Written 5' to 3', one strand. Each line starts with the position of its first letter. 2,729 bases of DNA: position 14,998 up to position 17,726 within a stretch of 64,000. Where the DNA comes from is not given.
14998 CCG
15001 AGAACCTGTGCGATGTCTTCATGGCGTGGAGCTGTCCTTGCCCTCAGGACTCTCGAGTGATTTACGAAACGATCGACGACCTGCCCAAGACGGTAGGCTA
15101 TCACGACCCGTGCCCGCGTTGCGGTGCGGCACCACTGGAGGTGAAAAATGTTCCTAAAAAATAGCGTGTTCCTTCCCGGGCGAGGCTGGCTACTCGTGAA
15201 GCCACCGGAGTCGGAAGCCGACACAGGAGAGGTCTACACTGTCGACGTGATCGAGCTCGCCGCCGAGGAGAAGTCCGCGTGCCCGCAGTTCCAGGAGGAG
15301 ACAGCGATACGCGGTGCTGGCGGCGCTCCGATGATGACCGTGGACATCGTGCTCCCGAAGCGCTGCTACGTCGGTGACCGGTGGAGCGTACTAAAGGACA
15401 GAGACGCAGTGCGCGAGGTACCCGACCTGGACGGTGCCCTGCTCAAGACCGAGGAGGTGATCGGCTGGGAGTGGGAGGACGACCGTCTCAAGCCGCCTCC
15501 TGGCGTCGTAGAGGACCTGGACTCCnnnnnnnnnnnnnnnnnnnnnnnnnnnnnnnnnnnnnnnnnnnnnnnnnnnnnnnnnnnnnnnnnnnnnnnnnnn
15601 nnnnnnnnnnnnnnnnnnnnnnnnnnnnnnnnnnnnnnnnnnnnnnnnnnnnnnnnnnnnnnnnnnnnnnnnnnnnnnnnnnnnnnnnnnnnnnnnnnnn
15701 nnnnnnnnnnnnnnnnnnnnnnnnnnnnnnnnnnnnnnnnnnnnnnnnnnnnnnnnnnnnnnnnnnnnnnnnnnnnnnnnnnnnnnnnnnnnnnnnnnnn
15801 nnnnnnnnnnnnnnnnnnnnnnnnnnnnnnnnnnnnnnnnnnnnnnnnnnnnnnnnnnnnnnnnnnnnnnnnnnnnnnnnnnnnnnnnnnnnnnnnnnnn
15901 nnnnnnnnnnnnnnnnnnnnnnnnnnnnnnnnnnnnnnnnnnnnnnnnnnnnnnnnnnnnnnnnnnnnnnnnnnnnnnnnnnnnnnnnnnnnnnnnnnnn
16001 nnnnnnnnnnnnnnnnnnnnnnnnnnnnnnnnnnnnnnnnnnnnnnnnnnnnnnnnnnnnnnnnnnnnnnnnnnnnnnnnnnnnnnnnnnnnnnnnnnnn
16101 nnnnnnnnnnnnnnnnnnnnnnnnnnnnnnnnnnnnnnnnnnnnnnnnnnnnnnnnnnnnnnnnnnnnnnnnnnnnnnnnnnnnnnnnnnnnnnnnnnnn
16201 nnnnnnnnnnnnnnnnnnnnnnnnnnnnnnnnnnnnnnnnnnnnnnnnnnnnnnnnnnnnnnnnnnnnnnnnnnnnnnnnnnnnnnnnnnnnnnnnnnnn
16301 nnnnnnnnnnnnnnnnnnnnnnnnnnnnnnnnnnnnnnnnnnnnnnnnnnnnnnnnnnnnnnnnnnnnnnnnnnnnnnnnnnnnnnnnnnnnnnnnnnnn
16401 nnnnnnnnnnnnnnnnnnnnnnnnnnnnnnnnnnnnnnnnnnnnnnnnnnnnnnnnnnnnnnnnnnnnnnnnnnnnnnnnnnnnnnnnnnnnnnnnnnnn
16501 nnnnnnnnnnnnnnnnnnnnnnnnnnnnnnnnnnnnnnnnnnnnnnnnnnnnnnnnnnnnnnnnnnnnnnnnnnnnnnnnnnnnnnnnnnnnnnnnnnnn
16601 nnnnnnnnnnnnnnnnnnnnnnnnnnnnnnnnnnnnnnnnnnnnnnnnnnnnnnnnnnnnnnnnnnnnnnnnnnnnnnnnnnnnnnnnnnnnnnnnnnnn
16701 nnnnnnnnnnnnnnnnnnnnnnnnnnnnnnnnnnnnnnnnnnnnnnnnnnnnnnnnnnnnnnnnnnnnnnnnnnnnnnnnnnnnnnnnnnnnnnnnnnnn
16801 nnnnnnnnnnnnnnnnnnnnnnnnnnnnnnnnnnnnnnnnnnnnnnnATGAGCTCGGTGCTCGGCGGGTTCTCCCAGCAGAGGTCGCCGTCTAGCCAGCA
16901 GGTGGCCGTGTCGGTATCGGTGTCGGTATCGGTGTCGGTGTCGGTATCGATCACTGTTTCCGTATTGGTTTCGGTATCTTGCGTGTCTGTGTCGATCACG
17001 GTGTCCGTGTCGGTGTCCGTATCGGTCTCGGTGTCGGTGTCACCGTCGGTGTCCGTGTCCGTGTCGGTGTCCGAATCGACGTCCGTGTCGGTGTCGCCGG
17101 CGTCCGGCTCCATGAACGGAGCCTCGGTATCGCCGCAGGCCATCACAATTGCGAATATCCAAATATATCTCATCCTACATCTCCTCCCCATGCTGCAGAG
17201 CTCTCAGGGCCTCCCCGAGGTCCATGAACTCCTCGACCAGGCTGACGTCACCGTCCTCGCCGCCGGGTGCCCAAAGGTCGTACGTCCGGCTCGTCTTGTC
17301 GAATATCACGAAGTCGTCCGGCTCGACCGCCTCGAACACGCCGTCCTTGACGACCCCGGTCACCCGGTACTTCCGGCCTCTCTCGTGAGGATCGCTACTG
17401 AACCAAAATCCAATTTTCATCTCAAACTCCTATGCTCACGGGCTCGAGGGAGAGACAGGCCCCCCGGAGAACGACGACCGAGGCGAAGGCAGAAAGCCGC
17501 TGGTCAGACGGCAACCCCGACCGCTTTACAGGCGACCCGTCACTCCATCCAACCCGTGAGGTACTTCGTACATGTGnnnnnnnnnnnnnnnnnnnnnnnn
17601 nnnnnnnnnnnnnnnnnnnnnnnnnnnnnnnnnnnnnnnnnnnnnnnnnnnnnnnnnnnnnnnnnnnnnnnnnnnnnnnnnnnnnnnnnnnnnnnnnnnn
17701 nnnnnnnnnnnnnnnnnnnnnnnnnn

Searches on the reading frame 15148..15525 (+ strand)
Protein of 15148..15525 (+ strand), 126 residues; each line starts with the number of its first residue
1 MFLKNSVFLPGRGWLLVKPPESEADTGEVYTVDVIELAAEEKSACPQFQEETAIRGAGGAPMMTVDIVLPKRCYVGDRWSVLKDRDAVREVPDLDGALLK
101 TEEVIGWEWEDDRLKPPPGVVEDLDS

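Call 4: search_protein_families(library=pfam, proteins=[window:15148-15525:+], max_evalue=10)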
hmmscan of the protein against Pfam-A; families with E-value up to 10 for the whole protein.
window:15148-15525:+ (126 aa): 1 family
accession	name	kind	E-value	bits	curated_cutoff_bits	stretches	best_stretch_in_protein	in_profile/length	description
PF11634.13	IPI_T4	-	0.13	12.7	25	1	55-103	12-62/76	Nuclease inhibitor from bacteriophage T4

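Call 5: search_protein_families(library=phrogs, proteins=[window:15148-15525:+], max_evalue=10)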
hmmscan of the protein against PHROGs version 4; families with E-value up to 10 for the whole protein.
window:15148-15525:+ (126 aa): 1 family
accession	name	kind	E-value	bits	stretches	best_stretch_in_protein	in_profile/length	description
phrog_20563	-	unknown function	0.067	14.7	1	16-50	5-39/84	-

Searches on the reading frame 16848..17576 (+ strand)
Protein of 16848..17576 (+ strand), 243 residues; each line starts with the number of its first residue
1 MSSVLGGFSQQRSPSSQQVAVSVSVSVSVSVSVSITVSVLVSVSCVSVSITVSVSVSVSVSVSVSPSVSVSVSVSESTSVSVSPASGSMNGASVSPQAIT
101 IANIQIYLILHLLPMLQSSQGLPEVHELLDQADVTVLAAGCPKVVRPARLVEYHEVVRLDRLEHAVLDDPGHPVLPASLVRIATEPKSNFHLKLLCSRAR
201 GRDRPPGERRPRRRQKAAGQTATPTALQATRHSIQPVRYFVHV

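Call 20: search_protein_families(library=pfam, proteins=[window:16848-17576:+], max_evalue=0.01)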
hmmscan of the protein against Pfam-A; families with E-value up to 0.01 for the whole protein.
window:16848-17576:+ (243 aa): 1 family
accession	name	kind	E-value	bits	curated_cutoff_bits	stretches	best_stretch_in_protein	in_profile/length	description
PF20248.3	DUF6603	-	0.004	16.2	27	1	33-113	379-460/502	Family of unknown function (DUF6603)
